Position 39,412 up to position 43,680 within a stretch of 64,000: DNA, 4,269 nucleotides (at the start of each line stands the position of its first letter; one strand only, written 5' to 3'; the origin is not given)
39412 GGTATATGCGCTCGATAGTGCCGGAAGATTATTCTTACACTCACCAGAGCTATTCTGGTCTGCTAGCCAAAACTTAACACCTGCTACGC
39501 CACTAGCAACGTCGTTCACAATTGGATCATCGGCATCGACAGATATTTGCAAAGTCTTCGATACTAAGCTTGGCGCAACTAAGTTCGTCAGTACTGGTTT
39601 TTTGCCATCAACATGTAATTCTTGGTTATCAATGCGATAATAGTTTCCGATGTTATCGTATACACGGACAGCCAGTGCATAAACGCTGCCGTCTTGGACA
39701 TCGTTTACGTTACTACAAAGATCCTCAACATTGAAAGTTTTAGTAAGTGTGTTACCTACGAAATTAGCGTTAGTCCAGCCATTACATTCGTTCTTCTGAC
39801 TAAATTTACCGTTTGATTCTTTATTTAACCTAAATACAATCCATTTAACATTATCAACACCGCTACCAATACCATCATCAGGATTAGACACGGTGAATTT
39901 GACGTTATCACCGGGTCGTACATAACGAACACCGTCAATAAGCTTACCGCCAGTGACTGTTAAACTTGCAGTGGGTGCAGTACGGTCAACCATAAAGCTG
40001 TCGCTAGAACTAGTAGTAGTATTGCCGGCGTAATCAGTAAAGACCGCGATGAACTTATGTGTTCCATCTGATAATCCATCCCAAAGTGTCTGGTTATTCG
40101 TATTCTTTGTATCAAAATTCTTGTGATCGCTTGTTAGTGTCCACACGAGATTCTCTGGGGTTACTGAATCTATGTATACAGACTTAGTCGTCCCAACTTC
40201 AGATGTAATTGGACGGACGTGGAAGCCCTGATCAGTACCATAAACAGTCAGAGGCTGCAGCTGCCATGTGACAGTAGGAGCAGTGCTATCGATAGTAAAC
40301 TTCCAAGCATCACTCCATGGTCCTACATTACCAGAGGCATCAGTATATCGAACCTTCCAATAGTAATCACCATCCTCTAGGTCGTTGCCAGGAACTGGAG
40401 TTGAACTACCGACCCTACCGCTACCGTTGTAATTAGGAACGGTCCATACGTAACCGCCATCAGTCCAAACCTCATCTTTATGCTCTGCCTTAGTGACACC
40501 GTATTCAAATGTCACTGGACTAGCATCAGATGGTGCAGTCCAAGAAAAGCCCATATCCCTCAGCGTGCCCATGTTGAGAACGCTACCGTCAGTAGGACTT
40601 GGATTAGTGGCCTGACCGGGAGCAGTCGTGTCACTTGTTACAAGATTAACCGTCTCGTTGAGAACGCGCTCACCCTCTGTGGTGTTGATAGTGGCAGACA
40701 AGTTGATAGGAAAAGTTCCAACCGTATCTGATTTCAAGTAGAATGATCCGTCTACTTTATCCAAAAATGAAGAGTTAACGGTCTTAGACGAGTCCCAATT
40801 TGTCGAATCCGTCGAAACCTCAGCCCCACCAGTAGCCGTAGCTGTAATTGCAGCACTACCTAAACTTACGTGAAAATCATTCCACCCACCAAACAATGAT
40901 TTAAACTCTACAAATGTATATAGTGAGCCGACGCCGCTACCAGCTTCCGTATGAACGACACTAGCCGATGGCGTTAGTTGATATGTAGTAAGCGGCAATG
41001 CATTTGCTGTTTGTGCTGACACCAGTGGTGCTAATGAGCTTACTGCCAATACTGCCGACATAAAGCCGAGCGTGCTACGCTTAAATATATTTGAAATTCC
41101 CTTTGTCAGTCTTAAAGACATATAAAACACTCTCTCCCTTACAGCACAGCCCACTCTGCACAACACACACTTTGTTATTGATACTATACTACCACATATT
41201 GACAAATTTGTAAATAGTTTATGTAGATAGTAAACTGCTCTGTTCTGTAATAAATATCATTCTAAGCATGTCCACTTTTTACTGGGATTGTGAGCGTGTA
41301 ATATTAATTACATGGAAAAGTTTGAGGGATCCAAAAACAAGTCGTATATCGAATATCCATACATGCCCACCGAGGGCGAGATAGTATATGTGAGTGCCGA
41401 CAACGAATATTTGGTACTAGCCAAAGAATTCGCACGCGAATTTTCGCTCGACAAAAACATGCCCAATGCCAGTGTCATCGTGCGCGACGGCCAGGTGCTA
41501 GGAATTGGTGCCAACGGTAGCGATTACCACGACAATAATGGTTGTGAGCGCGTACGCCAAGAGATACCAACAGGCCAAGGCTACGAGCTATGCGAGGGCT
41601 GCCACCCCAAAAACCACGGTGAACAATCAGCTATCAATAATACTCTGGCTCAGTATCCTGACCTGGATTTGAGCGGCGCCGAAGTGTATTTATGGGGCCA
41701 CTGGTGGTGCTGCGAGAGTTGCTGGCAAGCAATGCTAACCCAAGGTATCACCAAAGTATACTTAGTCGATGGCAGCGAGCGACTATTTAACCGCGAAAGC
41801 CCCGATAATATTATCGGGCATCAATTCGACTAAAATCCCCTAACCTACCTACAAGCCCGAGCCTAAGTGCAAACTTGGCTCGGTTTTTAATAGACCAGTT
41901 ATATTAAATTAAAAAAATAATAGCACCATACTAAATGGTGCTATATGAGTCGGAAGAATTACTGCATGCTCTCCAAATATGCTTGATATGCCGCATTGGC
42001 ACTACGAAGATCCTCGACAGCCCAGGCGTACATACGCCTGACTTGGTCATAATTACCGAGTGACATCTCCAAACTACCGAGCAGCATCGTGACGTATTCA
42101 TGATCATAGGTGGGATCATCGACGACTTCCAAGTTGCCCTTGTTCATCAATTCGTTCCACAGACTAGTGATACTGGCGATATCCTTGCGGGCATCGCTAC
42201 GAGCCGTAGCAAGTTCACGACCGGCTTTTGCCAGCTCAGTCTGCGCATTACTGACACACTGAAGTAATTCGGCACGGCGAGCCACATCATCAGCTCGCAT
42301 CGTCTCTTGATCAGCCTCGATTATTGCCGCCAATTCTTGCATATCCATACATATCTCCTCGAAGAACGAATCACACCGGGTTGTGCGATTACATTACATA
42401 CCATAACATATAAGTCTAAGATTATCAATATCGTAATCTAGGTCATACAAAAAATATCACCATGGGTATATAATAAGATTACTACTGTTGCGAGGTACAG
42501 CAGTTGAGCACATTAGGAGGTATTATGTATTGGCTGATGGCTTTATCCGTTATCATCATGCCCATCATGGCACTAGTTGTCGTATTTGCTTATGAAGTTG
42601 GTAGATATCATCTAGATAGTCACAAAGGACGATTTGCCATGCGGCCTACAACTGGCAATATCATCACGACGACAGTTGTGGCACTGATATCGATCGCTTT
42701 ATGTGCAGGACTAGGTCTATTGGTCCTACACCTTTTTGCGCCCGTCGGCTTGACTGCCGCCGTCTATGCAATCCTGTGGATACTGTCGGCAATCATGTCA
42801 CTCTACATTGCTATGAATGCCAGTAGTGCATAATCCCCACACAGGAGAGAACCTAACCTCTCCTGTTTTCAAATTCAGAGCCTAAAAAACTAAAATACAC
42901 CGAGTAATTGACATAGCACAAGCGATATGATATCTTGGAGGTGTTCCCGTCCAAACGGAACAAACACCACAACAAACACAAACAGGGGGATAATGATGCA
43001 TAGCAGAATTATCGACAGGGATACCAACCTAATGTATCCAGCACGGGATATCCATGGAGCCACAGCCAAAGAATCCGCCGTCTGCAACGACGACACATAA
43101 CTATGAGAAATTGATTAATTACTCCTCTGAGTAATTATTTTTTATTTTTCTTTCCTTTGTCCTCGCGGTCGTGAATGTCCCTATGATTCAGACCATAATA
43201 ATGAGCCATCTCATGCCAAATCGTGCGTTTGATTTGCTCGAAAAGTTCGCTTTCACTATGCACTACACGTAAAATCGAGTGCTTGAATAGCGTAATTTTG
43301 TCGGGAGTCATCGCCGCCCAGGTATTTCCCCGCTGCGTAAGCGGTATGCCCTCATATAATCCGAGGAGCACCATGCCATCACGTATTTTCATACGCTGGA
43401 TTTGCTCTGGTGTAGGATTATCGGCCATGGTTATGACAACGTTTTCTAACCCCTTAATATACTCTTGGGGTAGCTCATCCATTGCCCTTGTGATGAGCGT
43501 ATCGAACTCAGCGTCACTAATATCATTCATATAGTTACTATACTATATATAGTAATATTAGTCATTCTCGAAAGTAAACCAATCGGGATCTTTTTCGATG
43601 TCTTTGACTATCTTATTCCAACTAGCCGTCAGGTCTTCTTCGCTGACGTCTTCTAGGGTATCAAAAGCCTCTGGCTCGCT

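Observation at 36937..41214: About 1394-aa Ig-like-repeat surface protein with signal peptide, acidic stalk and C-terminal membrane anchor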

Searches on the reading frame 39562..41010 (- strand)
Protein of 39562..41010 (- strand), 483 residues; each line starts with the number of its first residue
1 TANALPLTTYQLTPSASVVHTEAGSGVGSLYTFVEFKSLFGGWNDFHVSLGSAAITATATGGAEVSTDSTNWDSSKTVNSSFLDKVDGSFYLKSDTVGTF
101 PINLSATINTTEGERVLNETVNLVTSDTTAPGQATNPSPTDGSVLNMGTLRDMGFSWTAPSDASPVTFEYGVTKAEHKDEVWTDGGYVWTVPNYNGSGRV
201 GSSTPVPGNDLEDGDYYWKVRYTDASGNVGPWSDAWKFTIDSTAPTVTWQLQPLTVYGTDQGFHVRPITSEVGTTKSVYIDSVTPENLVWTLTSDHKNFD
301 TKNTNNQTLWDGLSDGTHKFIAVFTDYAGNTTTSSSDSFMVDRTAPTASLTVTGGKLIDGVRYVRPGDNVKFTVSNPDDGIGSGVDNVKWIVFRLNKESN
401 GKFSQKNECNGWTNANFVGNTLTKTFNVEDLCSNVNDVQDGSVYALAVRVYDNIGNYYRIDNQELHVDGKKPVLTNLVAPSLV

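Call 48: predict_structure(alignment_id=A3)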
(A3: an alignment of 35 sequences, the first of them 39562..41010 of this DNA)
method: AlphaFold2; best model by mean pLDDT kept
length: 483 residues; sequences in the alignment: 35
mean_pLDDT: 68.3   pTM: 0.57
mean pLDDT of the five models: 68.3, 64.7, 63.7, 62.3, 61.7
residues with pLDDT >= 90: 94; 70-90: 167; 50-70: 72; < 50: 150
segments of 3 or more residues with pLDDT < 50: 1-28, 30-80, 95-149, 183-185, 195-198
pLDDT, mean of each block of 10 residues (from residue 1): 36 42 43 44 43 42 38 38 53 47 37 34 29 32 44 56 71 72 52 49 58 88 86 90 96 91 92 96 97 96 87 94 96 97 86 86 86 72 77 85 76 79 82 71 88 87 84 61 53
secondary structure, 60 per line:
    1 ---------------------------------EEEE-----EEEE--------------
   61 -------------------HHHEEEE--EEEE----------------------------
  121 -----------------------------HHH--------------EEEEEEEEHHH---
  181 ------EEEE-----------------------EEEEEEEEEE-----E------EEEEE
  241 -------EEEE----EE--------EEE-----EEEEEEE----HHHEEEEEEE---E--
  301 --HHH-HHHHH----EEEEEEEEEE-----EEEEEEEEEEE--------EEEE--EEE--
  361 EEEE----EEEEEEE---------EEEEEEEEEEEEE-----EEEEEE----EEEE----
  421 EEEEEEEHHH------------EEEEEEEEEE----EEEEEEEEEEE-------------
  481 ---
elements in order: E34-37 E43-46 E83-86 E89-92 E167-174 E187-190 E214-223 E236-240 E248-251 E266-268 E274-280 E288-294 H307-311 E316-325 E331-341 E350-353 E356-358 E361-364 E369-375 E385-397 E403-408 E413-416 E421-427 E443-452 E457-467

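Call 55: fold_search(model_id=the predicted structure, library=pdb)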
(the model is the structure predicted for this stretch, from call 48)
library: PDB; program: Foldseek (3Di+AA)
matches with E <= 10: 1778; with E <= 0.001: 311
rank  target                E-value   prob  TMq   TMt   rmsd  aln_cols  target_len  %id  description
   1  2yn5_A                3.4e-08  1.00  0.29  0.47  11.7       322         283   17  Structural insight into the giant calcium-binding adhesin SiiE: implications for the adhesion of Salmonella enterica t (released 2013-04-03)
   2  7ad7_B                4.8e-08  1.00  0.18  0.14  20.7       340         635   13  Crystal structure of human complement C5 in complex with the K8 bovine knob domain peptide. (released 2021-03-10)
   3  9qk2_F                5.1e-08  1.00  0.18  0.14  19.6       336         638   13  Structure of the Complement classical and lectin pathway C3 convertase in complex with substrate C3 (released 2025-12-24)
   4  2yn5_B                5.6e-08  1.00  0.26  0.41  13.5       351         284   17  Structural insight into the giant calcium-binding adhesin SiiE: implications for the adhesion of Salmonella enterica t (released 2013-04-03)
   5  2yn3_C                5.9e-08  1.00  0.28  0.43  13.2       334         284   18  Structural insight into the giant calcium-binding adhesin SiiE: implications for the adhesion of Salmonella enterica t (released 2013-04-03)
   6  2yn3_A                9.3e-08  1.00  0.25  0.39  14.7       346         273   15  Structural insight into the giant calcium-binding adhesin SiiE: implications for the adhesion of Salmonella enterica t (released 2013-04-03)
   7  9u5z_E                9.8e-08  1.00  0.18  0.07  21.5       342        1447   14  C3 convertases zymogen C4b2 in activation state (released 2026-01-14)
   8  9fx3_A                1.1e-07  1.00  0.17  0.08  21.9       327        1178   14  Structure of active human CD109 (released 2025-03-19)
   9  5hcc_B                1.3e-07  1.00  0.20  0.15  21.2       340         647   13  Ternary complex of human Complement C5 with Ornithodoros moubata OmCI and Dermacentor andersoni RaCI3. (released 2016-03-30)
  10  6rqj_B                1.3e-07  1.00  0.19  0.15  21.3       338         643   13  Structure of human complement C5 complexed with tick inhibitors OmCI, RaCI1 and CirpT1 (released 2020-01-08)
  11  3hs0_F                1.4e-07  1.00  0.18  0.14  20.3       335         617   15  Cobra Venom Factor (CVF) in complex with human factor B (released 2009-07-07)
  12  2qki_A                1.6e-07  1.00  0.19  0.15  20.6       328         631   15  Human C3c in complex with the inhibitor compstatin (released 2007-08-14)
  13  8cka_B                1.8e-07  1.00  0.24  0.28  25.4       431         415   14  Deinococcus radidurans HPI S-layer (released 2023-04-19)
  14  6tav_D                2.1e-07  1.00  0.18  0.08  20.4       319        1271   12  Crystal structure of endopeptidase-induced alpha2-macroglobulin (released 2021-05-12)
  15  7s63_A                2.2e-07  1.00  0.18  0.07  20.2       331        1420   11  Native-form oocyte/egg Alpha-2-Macroglobulin (A2Moo) tetramer (released 2022-01-05)
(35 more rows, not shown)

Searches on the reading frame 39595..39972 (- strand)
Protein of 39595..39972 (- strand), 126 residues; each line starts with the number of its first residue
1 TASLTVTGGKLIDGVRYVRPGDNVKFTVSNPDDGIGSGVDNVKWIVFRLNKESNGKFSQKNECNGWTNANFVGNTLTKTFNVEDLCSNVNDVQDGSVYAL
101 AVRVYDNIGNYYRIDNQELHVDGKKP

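Call 19: search_protein_families(library=pfam, proteins=[window:39595-39972:-], max_evalue=1)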
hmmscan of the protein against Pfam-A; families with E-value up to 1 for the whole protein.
window:39595-39972:- (126 aa): 1 family
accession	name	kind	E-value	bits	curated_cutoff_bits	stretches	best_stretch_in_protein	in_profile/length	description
PF12245.14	Big_3_2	-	0.033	14.8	23.3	1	96-122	95-121/122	Bacterial Ig-like domain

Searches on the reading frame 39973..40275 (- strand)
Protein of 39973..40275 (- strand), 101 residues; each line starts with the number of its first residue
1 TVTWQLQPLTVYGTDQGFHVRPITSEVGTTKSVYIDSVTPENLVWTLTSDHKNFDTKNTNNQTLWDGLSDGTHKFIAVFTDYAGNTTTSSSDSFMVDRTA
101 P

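Call 19: search_protein_families(library=pfam, proteins=[window:39973-40275:-], max_evalue=1)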
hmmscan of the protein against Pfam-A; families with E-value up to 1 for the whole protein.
window:39973-40275:- (101 aa): 3 families
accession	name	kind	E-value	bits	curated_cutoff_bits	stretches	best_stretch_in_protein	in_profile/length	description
PF19077.6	Big_13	-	8.7e-06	26.6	27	1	58-97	62-101/102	Bacterial Ig-like domain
PF12245.14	Big_3_2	-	0.08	13.6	23.3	1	69-98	92-122/122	Bacterial Ig-like domain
PF10341.16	TPP1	-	0.12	12.6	26.5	1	59-99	53-93/158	Shelterin complex subunit, TPP1/ACD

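Call 75: search_solved_structures(query=A5, max_evalue=1, show_alignments=1)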
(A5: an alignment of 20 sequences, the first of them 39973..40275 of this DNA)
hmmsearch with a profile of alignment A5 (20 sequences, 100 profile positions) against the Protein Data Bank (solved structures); distinct sequences matched with E-value up to 1: 0.

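Call 84: search_protein_representatives(alignment_id=A5)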
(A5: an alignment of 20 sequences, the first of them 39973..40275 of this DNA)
Query: 20 sequences, 100 profile positions. Proteins with E-value up to 0.001 (for the whole library): 5106; up to 1e-10: 1404; up to 1e-30: 142. The best 150 are listed.
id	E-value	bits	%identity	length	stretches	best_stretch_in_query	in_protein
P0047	6.6e-127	430.5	-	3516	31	64-100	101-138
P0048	2.4e-79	277.9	-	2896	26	62-100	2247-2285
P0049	2.7e-77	271.3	-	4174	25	61-100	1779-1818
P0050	2.0e-72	255.7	-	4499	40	65-100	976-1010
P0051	1.6e-70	249.6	-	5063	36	43-100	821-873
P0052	1.2e-68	243.6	-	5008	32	64-100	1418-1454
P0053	4.3e-66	235.4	-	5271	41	54-100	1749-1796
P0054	5.4e-66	235.1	-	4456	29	62-100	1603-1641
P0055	1.1e-64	230.9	-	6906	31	21-100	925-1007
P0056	8.5e-62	221.6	-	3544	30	54-100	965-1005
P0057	7.9e-61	218.5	-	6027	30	65-100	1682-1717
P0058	9.1e-60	215.1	-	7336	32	52-100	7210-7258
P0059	2.4e-58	210.5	-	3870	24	65-100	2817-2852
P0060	1.3e-57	208.1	-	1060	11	60-100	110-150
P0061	1.6e-55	201.5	-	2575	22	24-100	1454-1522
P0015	8.5e-51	186.3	-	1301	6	1-100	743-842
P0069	1.3e-48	179.2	-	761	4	1-100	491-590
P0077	1.7e-46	172.5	-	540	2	1-100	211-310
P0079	2.2e-46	172.2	-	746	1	1-100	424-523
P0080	8.9e-46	170.2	-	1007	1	1-100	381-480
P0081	1.4e-45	169.5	-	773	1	1-100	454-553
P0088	3.9e-43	161.7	-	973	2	1-100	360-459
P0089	6.0e-43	161.1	-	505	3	1-99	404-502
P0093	3.6e-42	158.6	-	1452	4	1-100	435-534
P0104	7.4e-40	151.2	-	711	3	1-100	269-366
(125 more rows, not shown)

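Call 86: list_cluster_members(proteins=[P0069, P0080, P0081, P0089, P0079, P0077, P0088, P0104, P0093, P0036])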
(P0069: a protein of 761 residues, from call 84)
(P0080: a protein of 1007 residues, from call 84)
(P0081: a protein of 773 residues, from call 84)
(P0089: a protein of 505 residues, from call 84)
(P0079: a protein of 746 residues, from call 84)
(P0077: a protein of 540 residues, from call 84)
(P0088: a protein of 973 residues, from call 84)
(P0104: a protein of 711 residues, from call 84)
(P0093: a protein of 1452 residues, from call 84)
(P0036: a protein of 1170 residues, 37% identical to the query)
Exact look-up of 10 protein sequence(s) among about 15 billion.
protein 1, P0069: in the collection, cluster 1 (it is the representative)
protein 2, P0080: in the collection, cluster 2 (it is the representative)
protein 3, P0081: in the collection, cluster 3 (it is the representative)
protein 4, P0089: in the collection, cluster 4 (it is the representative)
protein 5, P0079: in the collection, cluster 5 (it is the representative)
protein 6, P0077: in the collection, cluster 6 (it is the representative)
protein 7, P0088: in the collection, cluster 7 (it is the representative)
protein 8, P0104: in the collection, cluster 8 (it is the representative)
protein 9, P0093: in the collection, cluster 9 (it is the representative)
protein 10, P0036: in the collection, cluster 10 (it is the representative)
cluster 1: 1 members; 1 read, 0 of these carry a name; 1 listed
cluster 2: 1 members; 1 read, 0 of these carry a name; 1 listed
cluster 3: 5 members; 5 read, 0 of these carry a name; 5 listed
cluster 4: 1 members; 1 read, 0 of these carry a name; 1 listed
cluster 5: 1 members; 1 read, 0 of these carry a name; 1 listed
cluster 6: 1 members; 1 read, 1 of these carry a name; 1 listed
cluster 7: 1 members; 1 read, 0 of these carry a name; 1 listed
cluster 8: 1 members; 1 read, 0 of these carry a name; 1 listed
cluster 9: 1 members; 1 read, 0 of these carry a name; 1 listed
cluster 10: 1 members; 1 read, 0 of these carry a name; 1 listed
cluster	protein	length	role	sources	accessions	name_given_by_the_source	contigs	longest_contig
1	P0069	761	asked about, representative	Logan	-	-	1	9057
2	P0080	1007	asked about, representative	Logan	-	-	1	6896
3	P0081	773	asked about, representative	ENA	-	-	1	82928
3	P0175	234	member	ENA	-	-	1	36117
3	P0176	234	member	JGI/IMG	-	-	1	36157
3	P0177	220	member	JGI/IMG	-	-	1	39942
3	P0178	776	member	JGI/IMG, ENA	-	-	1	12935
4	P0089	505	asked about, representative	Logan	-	-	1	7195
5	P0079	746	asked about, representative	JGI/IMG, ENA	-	-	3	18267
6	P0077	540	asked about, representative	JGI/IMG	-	hypothetical protein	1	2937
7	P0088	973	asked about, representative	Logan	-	-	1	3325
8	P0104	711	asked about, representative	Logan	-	-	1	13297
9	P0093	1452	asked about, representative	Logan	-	-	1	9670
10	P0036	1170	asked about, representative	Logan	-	-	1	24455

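Call 87: find_encoding_contigs(protein=P0081, flank=8000, max_places=1)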
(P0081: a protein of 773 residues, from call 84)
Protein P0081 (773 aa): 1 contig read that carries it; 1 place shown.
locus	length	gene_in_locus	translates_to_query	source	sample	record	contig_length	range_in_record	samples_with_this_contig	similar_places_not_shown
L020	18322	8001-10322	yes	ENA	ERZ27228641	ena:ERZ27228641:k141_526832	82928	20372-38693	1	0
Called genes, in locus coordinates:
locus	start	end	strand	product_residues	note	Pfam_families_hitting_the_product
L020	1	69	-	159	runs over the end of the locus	-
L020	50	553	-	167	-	PF01569:PAP2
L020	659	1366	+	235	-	PF00072:Response_reg, PF00486:Trans_reg_C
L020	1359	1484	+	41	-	-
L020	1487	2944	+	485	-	PF02518:HATPase_c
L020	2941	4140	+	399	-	-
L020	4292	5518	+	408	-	PF00270:DEAD, PF04851:ResIII, PF00271:Helicase_C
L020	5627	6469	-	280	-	PF12146:Hydrolase_4, PF00561:Abhydrolase_1, PF12697:Abhydrolase_6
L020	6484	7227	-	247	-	PF03883:H2O2_YaaD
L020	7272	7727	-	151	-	PF01230:HIT (weak)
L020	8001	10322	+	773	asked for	-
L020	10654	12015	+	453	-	PF07963:N_methyl (weak), PF08450:SGL (faint), PF13449:Phytase-like (faint), PF01436:NHL, PF25021:TEN_NHL (weak), PF01436:NHL (weak), PF24684:Vgb_lyase (weak), PF01436:NHL (weak)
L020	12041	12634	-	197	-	PF12917:YfbR-like (weak), PF13023:HD_3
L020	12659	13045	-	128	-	PF08818:DUF1801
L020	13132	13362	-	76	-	PF06150:ChaB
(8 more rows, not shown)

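Call 95: search_protein_families(library=ncbifam, proteins=[P0093, P0081], max_evalue=0.001)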
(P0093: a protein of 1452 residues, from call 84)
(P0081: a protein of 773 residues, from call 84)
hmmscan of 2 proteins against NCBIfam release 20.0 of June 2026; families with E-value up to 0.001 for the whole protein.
P0093 (1452 aa): 2 families
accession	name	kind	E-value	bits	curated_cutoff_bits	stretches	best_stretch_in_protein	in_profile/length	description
NF052597.1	FILTED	domain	2.8e-12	47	40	1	1364-1451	1-105/110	FILTED domain-containing surface protein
NF047446.1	barrel_OmpL47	domain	8e-10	39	40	1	673-718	23-68/68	OmpL47-type beta-barrel domain-containing protein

P0081 (773 aa): 2 families
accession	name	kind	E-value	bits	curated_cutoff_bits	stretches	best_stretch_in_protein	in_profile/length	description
TIGR01167.1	LPXTG_anchor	domain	0.0004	20.9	15.9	1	737-762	1-25/34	LPXTG cell wall anchor domain-containing protein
NF047441.1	Lepto_OmpL47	equivalog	0.00047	19.9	250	0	317-553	106-327/336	multi-beta-barrel domain surface protein OmpL47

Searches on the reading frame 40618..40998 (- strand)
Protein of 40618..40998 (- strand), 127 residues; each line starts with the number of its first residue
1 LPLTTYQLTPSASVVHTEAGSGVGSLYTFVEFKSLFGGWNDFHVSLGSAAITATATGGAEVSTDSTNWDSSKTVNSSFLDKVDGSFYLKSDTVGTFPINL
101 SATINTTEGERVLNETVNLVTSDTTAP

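Call 19: search_protein_families(library=pfam, proteins=[window:40618-40998:-], max_evalue=1)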
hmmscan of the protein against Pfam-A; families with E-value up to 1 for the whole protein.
window:40618-40998:- (127 aa): 0 families

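Call 77: search_solved_structures(query=A7, max_evalue=5)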
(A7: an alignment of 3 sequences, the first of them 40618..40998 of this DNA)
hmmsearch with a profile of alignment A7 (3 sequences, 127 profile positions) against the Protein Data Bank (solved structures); distinct sequences matched with E-value up to 5: 1.
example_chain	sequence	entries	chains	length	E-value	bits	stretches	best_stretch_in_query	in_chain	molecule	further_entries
8uwt_A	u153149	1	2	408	0.59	13.5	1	18-101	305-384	Possible beta-xylosidase diverged, family 5/39 of glycosyl hydrolases and alpha-amylase C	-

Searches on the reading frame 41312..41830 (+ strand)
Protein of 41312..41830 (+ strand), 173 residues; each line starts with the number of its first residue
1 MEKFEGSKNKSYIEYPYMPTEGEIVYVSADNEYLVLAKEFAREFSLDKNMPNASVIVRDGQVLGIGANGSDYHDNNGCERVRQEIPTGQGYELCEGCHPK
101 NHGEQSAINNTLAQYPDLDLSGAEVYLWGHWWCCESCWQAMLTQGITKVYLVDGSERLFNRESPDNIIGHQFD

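Call 81: search_protein_families(library=pfam, proteins=[window:41312-41830:+], max_evalue=0.001)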
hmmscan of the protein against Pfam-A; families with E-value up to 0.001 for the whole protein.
window:41312-41830:+ (173 aa): 1 family
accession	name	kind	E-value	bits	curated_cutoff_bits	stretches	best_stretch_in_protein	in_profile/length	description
PF00383.29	dCMP_cyt_deam_1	-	1.1e-10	41.8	25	1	29-151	3-100/102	Cytidine and deoxycytidylate deaminase zinc-binding region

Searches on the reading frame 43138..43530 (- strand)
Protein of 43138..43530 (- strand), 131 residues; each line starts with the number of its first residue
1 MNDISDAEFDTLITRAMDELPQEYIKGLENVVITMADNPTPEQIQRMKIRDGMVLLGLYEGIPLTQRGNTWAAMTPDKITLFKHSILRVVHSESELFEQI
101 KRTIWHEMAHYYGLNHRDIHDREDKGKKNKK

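Call 81: search_protein_families(library=pfam, proteins=[window:43138-43530:-], max_evalue=0.001)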
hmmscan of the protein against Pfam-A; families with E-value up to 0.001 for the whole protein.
window:43138-43530:- (131 aa): 1 family
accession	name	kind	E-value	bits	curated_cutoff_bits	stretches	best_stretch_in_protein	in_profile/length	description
PF06262.17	Zincin_1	-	7.4e-26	90.4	22.4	1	28-122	1-95/97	Zincin-like metallopeptidase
